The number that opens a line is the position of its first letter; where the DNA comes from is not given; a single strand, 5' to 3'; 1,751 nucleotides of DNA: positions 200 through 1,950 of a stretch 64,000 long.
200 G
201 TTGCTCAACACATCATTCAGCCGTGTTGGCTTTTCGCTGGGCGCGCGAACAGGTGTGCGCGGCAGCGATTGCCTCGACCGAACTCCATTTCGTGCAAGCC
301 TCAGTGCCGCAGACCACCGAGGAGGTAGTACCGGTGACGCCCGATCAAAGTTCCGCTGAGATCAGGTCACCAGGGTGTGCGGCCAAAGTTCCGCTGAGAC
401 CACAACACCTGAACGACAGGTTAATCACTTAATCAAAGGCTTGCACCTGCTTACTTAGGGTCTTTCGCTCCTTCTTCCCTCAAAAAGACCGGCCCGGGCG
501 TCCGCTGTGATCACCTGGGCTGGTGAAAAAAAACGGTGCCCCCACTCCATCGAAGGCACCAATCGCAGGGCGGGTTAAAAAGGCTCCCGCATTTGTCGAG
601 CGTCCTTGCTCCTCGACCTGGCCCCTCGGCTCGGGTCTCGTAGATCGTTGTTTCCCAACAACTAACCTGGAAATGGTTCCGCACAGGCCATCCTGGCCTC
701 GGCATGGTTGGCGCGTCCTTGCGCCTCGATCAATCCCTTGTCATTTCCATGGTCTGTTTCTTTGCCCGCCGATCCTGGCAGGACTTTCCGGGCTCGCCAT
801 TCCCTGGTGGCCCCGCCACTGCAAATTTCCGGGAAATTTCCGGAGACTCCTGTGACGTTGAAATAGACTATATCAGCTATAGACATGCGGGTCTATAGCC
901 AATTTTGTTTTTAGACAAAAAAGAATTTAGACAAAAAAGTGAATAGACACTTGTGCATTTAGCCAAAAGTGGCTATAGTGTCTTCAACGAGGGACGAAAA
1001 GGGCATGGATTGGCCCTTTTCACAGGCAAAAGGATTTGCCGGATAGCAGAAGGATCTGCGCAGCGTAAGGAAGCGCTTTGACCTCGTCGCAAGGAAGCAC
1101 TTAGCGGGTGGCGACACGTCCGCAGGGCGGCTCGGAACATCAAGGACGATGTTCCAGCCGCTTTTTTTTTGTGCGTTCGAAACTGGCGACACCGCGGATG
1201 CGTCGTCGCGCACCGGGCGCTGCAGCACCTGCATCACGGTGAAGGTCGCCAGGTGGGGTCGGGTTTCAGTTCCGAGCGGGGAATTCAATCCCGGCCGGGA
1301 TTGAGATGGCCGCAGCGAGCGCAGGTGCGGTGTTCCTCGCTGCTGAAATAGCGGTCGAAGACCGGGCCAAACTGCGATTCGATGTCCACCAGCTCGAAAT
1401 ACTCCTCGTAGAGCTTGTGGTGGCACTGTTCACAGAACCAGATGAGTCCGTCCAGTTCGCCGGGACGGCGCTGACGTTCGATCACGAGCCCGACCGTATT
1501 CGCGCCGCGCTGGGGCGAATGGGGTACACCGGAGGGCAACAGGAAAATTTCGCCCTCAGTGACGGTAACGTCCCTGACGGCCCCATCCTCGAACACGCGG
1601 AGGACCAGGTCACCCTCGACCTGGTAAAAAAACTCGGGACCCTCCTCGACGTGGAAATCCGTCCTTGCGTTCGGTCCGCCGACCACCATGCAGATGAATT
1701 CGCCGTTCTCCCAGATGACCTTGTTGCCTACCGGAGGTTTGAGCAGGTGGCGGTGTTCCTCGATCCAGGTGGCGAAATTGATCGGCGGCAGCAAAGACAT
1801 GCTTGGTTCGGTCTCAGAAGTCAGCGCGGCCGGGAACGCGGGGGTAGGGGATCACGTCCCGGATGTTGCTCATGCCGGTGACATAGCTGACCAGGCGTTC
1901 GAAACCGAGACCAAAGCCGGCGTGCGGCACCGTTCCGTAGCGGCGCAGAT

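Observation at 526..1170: Divergent pair of GGA-motif sRNA genes that look like CsrA/RsmA sponges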

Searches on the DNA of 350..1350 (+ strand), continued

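Call 82: search_with_rna_model(model_id=R1, sources=[L002, L003, L004, L005, L006, L007, L008, L009, L010, L011, L012, L013, L014, L015, L016, L017, L018, L019, L020, L021, L022, L023, L024, L025, L026, L027, L028, L029, L030, L031, L032, L033, L034, L035, L036, L037, L038, L039, L040, L041, L042, L043, L044, L045, L046, L047, L048, L049, L050, L051, L052, L053, L054, L055, L056, L057, L058, L059, L060, L061, L062, L063, L064, L065, L066, L067, L068, L069, L070, L071, L072, L073, L074, L075, L076, L077, L078, L079, L080], max_evalue=1)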
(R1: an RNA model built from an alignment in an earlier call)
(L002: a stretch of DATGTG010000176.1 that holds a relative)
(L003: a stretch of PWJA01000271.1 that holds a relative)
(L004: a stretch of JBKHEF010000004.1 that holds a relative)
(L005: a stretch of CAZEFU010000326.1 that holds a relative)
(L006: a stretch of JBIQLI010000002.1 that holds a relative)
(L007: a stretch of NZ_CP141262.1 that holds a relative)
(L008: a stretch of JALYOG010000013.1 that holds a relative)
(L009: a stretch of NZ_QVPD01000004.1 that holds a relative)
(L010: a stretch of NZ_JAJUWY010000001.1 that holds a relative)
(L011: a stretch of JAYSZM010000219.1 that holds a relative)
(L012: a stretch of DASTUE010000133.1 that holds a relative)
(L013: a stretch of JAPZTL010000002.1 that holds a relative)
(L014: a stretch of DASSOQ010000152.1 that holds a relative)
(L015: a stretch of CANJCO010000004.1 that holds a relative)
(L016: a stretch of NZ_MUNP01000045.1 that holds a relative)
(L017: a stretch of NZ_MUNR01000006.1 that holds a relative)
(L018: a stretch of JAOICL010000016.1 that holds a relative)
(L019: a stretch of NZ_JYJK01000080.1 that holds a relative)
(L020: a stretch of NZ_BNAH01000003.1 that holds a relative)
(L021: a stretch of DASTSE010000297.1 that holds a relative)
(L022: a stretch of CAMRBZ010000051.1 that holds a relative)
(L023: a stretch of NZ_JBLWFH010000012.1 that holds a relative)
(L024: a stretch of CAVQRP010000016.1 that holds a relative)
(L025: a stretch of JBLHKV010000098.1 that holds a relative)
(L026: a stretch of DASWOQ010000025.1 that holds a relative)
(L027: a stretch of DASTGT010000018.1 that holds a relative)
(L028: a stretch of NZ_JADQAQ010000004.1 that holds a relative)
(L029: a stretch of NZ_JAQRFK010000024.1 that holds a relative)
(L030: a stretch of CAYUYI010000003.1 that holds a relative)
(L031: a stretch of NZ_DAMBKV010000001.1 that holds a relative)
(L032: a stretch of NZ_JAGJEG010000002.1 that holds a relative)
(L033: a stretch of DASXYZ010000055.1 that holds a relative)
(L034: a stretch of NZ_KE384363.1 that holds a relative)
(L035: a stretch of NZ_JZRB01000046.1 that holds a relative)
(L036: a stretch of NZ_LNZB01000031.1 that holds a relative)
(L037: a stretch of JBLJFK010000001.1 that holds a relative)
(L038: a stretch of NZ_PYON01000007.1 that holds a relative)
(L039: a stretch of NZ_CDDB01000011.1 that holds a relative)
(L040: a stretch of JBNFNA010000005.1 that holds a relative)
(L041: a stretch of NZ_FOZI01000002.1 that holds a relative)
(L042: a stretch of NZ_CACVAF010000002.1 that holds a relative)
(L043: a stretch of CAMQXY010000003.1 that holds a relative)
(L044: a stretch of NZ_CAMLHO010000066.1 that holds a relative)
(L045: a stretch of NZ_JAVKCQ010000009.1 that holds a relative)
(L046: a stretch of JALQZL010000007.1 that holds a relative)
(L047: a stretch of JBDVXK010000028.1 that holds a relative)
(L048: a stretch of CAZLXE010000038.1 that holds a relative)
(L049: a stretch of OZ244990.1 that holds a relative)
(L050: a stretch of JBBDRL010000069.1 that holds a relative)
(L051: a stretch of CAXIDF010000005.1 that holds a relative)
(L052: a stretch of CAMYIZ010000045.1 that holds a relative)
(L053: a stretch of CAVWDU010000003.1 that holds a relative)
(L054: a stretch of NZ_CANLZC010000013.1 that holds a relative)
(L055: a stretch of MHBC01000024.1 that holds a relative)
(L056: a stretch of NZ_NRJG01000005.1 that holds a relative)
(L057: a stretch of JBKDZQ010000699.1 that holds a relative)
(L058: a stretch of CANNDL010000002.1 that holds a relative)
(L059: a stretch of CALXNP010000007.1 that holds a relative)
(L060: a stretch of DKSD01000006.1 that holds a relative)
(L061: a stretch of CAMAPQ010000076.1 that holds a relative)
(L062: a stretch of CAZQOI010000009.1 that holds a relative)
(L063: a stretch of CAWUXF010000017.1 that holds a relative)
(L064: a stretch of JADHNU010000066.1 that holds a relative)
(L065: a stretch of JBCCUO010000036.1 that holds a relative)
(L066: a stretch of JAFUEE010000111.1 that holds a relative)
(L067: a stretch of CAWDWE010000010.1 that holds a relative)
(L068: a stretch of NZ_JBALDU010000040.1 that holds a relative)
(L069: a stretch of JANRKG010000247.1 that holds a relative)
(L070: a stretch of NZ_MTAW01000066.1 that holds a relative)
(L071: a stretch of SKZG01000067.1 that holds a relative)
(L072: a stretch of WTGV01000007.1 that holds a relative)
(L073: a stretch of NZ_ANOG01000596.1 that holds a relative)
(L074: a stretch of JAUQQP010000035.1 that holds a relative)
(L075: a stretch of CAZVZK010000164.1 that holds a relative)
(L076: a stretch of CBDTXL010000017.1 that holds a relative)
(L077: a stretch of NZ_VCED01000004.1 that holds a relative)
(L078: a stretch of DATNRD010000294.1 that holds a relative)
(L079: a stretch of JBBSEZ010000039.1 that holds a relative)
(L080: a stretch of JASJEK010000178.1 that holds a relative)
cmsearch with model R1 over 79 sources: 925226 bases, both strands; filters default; matches with E-value up to 1: 0.
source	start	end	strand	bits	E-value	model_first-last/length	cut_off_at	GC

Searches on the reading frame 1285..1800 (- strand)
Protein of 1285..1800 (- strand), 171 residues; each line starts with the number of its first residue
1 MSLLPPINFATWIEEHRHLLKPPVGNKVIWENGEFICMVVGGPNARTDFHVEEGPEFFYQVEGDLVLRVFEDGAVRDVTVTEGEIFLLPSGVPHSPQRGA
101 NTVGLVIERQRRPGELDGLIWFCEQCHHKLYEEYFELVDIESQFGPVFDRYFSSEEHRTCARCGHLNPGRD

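Call 53: search_protein_families(library=pfam, proteins=[window:1285-1800:-], max_evalue=0.1)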
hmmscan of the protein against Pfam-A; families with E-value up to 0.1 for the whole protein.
window:1285-1800:- (171 aa): 8 families
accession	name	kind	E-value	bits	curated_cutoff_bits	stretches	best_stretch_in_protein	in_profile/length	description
PF06052.18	3-HAO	-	7.2e-62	208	25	1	3-151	3-150/151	3-hydroxyanthranilic acid dioxygenase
PF07883.17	Cupin_2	-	6.4e-07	29.4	27.2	1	43-96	7-56/70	Cupin domain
PF00190.28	Cupin_1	-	0.00084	19.4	22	1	39-95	38-98/151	Cupin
PF02311.25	AraC_binding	-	0.0056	16.9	21.1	1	35-99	4-64/135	AraC-like ligand binding domain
PF19474.4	DUF6011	-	0.024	14.6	26.6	0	155-165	6-16/37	Family of unknown function (DUF6011)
PF12852.13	Cupin_6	-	0.027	14.7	26.7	1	46-99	25-77/183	Cupin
PF23145.1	Zf_2nd_IFT121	-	0.061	13.4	25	1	120-136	16-32/45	IFT121, second zinc finger domain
PF12773.13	DZR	-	0.077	13.6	27.3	0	122-167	14-34/45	Double zinc ribbon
